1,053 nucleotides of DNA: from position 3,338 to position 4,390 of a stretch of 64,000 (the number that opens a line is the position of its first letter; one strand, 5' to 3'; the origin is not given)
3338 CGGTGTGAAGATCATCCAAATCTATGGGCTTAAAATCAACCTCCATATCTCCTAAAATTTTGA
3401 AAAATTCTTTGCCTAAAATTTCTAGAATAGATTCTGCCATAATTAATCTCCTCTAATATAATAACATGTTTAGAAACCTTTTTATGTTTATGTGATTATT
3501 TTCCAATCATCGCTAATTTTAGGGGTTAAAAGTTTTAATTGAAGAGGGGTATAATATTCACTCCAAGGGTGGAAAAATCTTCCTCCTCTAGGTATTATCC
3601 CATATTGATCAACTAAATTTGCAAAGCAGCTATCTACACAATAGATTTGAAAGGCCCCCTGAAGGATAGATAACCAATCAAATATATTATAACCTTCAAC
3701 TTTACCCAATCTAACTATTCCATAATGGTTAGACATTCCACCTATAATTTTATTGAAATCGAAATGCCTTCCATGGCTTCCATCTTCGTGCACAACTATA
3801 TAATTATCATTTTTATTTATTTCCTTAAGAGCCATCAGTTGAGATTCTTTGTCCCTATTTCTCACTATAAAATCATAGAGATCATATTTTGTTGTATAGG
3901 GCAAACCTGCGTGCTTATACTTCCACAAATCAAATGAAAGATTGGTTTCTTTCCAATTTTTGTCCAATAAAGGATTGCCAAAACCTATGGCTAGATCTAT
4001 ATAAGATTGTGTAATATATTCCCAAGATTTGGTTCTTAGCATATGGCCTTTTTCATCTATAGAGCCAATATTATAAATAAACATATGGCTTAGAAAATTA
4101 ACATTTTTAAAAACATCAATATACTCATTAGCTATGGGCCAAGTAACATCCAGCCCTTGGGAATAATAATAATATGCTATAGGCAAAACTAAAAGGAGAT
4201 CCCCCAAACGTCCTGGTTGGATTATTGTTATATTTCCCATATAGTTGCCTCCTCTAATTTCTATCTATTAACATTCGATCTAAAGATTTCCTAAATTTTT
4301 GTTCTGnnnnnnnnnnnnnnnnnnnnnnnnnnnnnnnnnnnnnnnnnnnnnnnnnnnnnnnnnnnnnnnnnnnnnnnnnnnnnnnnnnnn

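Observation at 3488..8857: Five-enzyme glycan-building cluster (3 glycosyltransferase-like + 2 SAM methyltransferases) in a phage left arm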

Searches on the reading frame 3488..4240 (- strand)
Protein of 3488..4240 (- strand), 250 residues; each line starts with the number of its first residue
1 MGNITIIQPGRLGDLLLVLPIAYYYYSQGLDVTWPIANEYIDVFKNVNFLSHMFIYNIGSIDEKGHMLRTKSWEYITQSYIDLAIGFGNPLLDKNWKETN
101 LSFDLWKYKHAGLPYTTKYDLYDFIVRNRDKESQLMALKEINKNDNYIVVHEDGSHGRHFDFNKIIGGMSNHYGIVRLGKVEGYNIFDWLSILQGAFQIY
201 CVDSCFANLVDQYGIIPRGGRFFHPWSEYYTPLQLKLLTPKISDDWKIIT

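Call 3: search_protein_families(library=pfam, proteins=[window:3488-4240:-], max_evalue=1)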
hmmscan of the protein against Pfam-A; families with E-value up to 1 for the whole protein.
window:3488-4240:- (250 aa): 0 families

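Call 4: search_protein_families(library=phrogs, proteins=[window:3488-4240:-], max_evalue=0.01)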
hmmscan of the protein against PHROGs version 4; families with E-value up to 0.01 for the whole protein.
window:3488-4240:- (250 aa): 0 families

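Call 11: search_dna_similar(query=window:3488-4240:-, collection=phages, mode=protein, max_rows=25, max_evalue=0.001)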
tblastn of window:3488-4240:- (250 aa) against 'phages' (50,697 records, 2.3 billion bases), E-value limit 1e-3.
Records with a match: 2; places in all: 2; records where one place covers at least 80% of the query: 0.
Best place of each record, by identity: <60% 2.
By first word of the organism name: uncultured 2.
By host as written in the record: - 2.
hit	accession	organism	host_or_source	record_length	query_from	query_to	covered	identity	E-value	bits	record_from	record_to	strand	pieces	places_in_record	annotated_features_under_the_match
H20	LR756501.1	uncultured phage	metagenomic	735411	102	232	52%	28.2%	1e-4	49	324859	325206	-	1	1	record has no annotation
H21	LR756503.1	uncultured phage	metagenomic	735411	102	232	52%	28.2%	1e-4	49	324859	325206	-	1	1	record has no annotation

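Call 13: find_homologous_proteins(query=window:3488-4240:-)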
Query window:3488-4240:- (250 aa): 21 proteins with E <= 0.001 among 293 candidates.
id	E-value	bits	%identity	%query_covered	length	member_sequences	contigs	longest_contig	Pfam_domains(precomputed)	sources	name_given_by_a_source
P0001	3.4e-171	586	100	100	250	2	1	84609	-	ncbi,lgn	ncbi:MAG: hypothetical protein ACFFDY_00155 [Candidatus Thorarchaeota archaeon]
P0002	1.0e-124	434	75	98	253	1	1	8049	-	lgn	-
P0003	8.1e-123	427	74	99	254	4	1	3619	-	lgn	-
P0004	5.0e-106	372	67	98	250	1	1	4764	-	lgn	-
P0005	8.8e-104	365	64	99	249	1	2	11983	-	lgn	-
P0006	4.6e-99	349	63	99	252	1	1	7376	-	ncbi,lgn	-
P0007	7.7e-88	313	56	96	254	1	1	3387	-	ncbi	-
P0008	1.0e-83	299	55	98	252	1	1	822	-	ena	-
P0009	4.7e-66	241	49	99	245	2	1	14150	-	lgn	-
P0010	7.3e-63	231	50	97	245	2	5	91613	-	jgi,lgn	-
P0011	4.3e-59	218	45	97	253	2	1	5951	-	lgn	-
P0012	3.1e-47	179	48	72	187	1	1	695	-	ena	-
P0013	3.2e-29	120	34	99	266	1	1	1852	-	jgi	-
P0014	2.4e-23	101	29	100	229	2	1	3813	-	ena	-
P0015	3.0e-23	101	33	98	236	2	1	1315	-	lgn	-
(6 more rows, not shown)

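Call 21: search_solved_structures(query=A1, max_evalue=10)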
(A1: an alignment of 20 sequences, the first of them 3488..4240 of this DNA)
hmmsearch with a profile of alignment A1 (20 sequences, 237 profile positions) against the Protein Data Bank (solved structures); distinct sequences matched with E-value up to 10: 2.
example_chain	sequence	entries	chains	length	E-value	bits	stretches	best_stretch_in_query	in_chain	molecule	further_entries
2k2v_A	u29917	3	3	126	0.47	12.9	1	98-190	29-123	Alr1010 protein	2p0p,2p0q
3urg_A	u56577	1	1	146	0.65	12.4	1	97-190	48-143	Alr1010 protein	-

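Call 28: find_encoding_contigs(protein=P0010, flank=10000, max_places=4)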
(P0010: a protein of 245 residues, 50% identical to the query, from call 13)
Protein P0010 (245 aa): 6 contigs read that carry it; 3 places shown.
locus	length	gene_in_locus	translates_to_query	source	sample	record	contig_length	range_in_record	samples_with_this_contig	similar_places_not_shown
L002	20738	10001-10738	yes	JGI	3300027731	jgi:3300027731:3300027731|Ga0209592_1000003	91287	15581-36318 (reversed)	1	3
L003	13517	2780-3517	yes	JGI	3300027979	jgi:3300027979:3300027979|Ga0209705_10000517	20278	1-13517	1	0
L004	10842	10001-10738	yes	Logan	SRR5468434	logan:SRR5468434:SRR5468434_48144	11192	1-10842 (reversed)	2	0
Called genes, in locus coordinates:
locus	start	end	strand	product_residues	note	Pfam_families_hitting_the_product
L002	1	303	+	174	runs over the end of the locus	-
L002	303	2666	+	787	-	PF14528:LAGLIDADG_3 (faint)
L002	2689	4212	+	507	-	PF13264:DUF4055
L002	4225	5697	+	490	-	PF04233:Phage_Mu_F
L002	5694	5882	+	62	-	-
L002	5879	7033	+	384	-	PF01129:ART (weak)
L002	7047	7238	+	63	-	-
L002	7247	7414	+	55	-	-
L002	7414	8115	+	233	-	PF13489:Methyltransf_23 (faint), PF13847:Methyltransf_31 (weak), PF08242:Methyltransf_12 (weak)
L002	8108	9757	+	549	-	-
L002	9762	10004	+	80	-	-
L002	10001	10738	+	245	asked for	-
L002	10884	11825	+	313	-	PF05496:RuvB_N, PF00004:AAA, PF13177:DNA_pol3_delta2, PF21960:RCF1-5-like_lid, PF25361:AAA_lid_RFC1 (weak)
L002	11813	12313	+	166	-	-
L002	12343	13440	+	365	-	-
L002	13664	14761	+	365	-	PF00154:RecA_N, PF06745:ATPase (faint)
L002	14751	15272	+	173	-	-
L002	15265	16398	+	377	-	PF02463:SMC_N (weak), PF13476:AAA_23 (weak)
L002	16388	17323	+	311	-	-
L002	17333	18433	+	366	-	-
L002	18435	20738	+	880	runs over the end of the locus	PF03167:UDG, PF01612:DNA_pol_A_exo1 (weak), PF00476:DNA_pol_A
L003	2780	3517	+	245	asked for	-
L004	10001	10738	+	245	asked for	-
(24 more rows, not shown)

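Call 29: find_encoding_contigs(protein=P0005, flank=10000, max_places=3)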
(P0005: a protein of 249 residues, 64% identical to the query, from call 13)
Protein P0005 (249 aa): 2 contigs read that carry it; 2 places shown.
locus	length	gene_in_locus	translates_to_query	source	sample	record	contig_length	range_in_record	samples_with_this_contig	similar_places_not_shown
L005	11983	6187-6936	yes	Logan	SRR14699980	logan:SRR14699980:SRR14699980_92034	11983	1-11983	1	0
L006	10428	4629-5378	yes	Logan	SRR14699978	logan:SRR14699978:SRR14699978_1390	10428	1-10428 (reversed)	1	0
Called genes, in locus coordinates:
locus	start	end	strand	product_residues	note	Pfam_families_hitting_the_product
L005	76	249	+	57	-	-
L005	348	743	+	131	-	-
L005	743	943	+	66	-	-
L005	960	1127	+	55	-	-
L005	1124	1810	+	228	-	-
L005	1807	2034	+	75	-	-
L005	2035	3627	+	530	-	-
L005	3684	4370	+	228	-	-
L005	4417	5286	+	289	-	-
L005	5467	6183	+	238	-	-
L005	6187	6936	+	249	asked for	-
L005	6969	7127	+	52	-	-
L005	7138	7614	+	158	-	-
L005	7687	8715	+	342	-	-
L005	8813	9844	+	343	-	PF00154:RecA_N, PF06745:ATPase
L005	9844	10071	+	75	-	-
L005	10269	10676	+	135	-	-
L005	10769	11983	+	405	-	?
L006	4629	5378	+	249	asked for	-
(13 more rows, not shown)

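Call 33: predict_structure(alignment_id=A1)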
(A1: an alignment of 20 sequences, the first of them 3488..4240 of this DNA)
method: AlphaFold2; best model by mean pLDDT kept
length: 250 residues; sequences in the alignment: 20
mean_pLDDT: 95.3   pTM: 0.91
mean pLDDT of the five models: 95.3, 94.8, 94.5, 93.9, 91.9
residues with pLDDT >= 90: 226; 70-90: 24; 50-70: 0; < 50: 0
segments of 3 or more residues with pLDDT < 50: none
pLDDT, mean of each block of 10 residues (from residue 1): 94 96 98 97 97 97 92 95 96 97 98 98 98 97 92 91 87 91 97 98 96 97 95 95 95
secondary structure, 60 per line:
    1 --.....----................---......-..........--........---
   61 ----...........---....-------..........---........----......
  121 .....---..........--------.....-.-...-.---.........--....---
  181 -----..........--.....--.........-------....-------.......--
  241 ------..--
elements in order: E3-7 H12-27 E31-36 H38-46 E53-57 H65-75 E79-82 H90-99 H103-110 H115-124 H129-138 E147-151 H163-171 E174-177 H186-195 E198-202 H205-213 E221-224 H232-238

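Call 39: fold_search(model_id=the predicted structure, library=pdb)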
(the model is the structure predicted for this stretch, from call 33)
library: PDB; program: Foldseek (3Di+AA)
matches with E <= 10: 1337; with E <= 0.001: 27
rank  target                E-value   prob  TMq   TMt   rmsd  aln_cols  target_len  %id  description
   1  4rap_J                5.8e-06  1.00  0.52  0.35   8.5       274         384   13  Crystal structure of bacterial iron-containing dodecameric glycosyltransferase TibC from enterotoxigenic E.coli H10407 (released 2014-10-29)
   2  3tov_B                1.0e-05  1.00  0.61  0.47   6.7       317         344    9  The crystal structure of the glycosyl transferase family 9 from Veillonella parvula DSM 2008 (released 2011-09-21)
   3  4rap_D                1.2e-05  1.00  0.52  0.36   8.0       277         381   12  Crystal structure of bacterial iron-containing dodecameric glycosyltransferase TibC from enterotoxigenic E.coli H10407 (released 2014-10-29)
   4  4rap_A                1.3e-05  1.00  0.52  0.36   8.5       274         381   14  Crystal structure of bacterial iron-containing dodecameric glycosyltransferase TibC from enterotoxigenic E.coli H10407 (released 2014-10-29)
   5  2h1h_B                1.3e-05  1.00  0.49  0.40   7.1       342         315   10  E. coli heptosyltransferase WaaC with ADP-2-deoxy-2-fluoro heptose (released 2007-05-22)
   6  4rap_L                1.5e-05  1.00  0.52  0.36   8.5       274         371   14  Crystal structure of bacterial iron-containing dodecameric glycosyltransferase TibC from enterotoxigenic E.coli H10407 (released 2014-10-29)
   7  3tov_A                1.7e-05  1.00  0.62  0.47   6.7       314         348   11  The crystal structure of the glycosyl transferase family 9 from Veillonella parvula DSM 2008 (released 2011-09-21)
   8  4rb4_B                2.0e-05  1.00  0.52  0.35   8.5       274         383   13  Crystal structure of dodecameric iron-containing heptosyltransferase TibC in complex with ADP-D-beta-D-heptose at 3.9  (released 2014-11-05)
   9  4rap_E                2.0e-05  1.00  0.52  0.35   8.5       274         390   14  Crystal structure of bacterial iron-containing dodecameric glycosyltransferase TibC from enterotoxigenic E.coli H10407 (released 2014-10-29)
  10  4rap_H                2.1e-05  1.00  0.52  0.36   8.5       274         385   13  Crystal structure of bacterial iron-containing dodecameric glycosyltransferase TibC from enterotoxigenic E.coli H10407 (released 2014-10-29)
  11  4rap_B                2.7e-05  1.00  0.52  0.35   8.5       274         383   14  Crystal structure of bacterial iron-containing dodecameric glycosyltransferase TibC from enterotoxigenic E.coli H10407 (released 2014-10-29)
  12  1psw                  2.7e-05  1.00  0.48  0.38  11.4       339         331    9  Structure of E. coli ADP-heptose lps heptosyltransferase II (released 2003-07-08)
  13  2h1h_A                3.1e-05  1.00  0.51  0.41   7.7       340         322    9  E. coli heptosyltransferase WaaC with ADP-2-deoxy-2-fluoro heptose (released 2007-05-22)
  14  4rap_F                3.1e-05  1.00  0.50  0.34   9.0       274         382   13  Crystal structure of bacterial iron-containing dodecameric glycosyltransferase TibC from enterotoxigenic E.coli H10407 (released 2014-10-29)
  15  4rap_G                3.3e-05  1.00  0.51  0.35   8.6       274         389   14  Crystal structure of bacterial iron-containing dodecameric glycosyltransferase TibC from enterotoxigenic E.coli H10407 (released 2014-10-29)
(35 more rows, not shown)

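Call 49: search_protein_families(library=ncbifam, proteins=[window:3488-4240:-], max_evalue=1)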
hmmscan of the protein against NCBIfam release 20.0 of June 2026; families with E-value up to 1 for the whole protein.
window:3488-4240:- (250 aa): 0 families

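Call 72: find_related_loci(query=A1, collection=viral_contigs, flank=10000)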
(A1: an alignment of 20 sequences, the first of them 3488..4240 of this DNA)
Query A1 (250 aa) in viral_contigs; peptide patterns used: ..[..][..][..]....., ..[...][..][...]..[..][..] (x = any residue, [..] = any of these).
192 stretches matched a pattern; 157 encode a relative of the query (tblastn E <= 1e-3); the best 80 are kept; 80 distinct loci.
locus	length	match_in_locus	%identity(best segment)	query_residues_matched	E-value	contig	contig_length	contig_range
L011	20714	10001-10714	50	4-246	3e-65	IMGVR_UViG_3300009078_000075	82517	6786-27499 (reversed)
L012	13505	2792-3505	50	4-246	3e-65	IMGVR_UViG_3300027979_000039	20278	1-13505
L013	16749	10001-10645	40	3-246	2e-49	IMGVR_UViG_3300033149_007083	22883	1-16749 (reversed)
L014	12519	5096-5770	35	3-247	5e-44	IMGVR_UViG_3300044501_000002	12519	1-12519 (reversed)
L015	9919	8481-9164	35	1-247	8e-44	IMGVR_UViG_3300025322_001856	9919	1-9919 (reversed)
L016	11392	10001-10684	35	1-247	1e-43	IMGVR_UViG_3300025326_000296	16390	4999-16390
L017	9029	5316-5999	38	4-249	5e-41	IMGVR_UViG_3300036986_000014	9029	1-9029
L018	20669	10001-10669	35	4-243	8e-41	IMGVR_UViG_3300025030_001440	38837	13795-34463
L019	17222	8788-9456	35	4-243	8e-41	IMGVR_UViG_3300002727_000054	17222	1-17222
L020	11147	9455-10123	35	4-243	8e-41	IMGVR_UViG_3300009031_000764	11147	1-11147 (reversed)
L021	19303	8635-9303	35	4-243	8e-41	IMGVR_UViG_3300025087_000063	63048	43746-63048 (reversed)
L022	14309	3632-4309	35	3-246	3e-40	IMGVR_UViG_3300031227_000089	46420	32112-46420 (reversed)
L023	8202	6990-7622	36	4-230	2e-39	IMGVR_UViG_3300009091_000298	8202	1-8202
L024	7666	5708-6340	34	4-230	1e-38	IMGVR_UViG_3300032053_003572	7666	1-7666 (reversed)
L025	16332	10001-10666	34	3-243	4e-38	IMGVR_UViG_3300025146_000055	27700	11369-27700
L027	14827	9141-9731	38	6-215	2e-36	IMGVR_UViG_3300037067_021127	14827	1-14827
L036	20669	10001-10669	33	6-234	1e-29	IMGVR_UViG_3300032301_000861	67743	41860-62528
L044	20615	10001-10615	32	1-215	5e-26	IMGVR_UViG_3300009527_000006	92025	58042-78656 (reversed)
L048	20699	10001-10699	29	1-249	1e-25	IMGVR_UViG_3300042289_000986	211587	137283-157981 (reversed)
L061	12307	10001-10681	29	10-249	2e-23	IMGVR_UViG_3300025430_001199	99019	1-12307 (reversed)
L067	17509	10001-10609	31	1-215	1e-22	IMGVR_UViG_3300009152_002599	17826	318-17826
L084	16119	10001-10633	31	3-216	3e-21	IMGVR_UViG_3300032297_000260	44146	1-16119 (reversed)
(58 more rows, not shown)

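Call 75: search_protein_families(library=pfam, proteins=[L048:8450-9256:+, L061:8802-9560:+, L067:15159-15776:+, L084:4497-5342:-, L027:6040-7374:+, L036:5586-6344:-, L036:6341-7897:-, L044:16205-17554:+, L067:14417-15154:+, L027:7992-10778:+], max_evalue=0.01)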
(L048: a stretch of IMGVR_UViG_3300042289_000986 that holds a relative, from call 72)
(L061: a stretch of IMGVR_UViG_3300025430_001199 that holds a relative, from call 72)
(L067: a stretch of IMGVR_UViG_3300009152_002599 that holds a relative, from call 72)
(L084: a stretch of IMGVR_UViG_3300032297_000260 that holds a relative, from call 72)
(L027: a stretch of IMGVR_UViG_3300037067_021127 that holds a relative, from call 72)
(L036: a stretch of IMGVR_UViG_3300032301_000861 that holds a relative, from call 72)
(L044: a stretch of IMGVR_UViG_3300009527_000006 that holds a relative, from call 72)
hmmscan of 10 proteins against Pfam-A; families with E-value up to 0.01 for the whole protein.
L048:8450-9256:+ (268 aa): 0 families

L061:8802-9560:+ (252 aa): 0 families

L067:15159-15776:+ (205 aa): 1 family
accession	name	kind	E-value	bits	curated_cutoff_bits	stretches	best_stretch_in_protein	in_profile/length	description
PF05050.19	Methyltransf_21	-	5.4e-21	75.9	22.7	1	21-182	1-168/173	Methyltransferase FkbM domain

L084:4497-5342:- (281 aa): 0 families

L027:6040-7374:+ (444 aa): 1 family
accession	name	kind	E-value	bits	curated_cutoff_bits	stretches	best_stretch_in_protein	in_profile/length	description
PF05065.19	Phage_capsid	-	8.7e-38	130.7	24.2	1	174-431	5-269/280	Phage capsid family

L036:5586-6344:- (252 aa): 0 families

L036:6341-7897:- (518 aa): 1 family
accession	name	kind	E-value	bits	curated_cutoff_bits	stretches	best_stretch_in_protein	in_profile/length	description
PF04055.27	Radical_SAM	-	9.9e-07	29.5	29.5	1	150-350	3-164/166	Radical SAM superfamily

L044:16205-17554:+ (449 aa): 2 families
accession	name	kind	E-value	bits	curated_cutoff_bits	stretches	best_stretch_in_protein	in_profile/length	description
PF13692.12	Glyco_trans_1_4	-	3.5e-06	27.8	27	1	264-379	9-125/142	Glycosyl transferases group 1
PF13439.12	Glyco_transf_4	-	0.00015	22.3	28.5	1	186-225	125-166/170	Glycosyltransferase Family 4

L067:14417-15154:+ (245 aa): 1 family
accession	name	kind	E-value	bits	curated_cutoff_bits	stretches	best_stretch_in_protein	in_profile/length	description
PF01531.22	Glyco_transf_11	-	1.1e-19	71.2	23.9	1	67-243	106-297/298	Glycosyl transferase family 11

L027:7992-10778:+ (928 aa): 1 family
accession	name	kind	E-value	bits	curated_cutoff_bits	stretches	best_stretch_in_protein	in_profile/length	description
PF00535.33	Glycos_transf_2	-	0.0038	17.6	23.3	0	710-831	37-149/168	Glycosyl transferase family 2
